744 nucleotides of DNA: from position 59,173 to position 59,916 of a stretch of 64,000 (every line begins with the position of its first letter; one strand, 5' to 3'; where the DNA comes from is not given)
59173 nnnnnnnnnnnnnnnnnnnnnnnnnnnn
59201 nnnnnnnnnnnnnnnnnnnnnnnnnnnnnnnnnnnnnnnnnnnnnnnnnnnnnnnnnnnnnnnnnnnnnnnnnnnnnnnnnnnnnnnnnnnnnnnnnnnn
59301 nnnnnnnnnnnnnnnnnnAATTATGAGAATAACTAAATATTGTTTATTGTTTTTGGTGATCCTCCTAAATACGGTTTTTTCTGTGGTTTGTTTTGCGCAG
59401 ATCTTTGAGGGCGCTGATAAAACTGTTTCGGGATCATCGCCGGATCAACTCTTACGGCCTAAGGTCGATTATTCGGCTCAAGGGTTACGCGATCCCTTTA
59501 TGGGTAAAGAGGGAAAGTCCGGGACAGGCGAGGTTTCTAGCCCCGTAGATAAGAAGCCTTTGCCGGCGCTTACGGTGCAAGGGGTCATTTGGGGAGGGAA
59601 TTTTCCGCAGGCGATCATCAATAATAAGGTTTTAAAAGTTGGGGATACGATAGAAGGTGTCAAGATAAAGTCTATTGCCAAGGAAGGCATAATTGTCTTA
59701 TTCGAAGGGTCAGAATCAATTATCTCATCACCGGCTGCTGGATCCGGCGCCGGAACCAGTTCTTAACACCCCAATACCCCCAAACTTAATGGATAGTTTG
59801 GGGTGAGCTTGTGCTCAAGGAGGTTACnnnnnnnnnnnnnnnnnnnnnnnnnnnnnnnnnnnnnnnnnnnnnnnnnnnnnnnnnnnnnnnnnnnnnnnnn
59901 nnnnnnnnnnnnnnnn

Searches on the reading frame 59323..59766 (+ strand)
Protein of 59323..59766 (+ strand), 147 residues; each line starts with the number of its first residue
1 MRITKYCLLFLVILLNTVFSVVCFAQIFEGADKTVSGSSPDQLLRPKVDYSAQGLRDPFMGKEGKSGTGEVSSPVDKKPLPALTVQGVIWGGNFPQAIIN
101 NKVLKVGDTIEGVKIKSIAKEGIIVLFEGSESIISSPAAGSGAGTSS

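Call 15: search_protein_families(library=pfam, proteins=[window:59323-59766:+])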
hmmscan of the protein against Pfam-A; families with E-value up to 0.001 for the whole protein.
window:59323-59766:+ (147 aa): 2 families
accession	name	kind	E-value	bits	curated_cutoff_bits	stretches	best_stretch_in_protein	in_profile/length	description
PF16537.11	T2SSB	-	4.3e-06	26.7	28.4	1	80-131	1-55/60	Type II secretion system protein B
PF23862.1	CdsD_C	-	0.00074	20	27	0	95-124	16-45/56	CdsD C-terminal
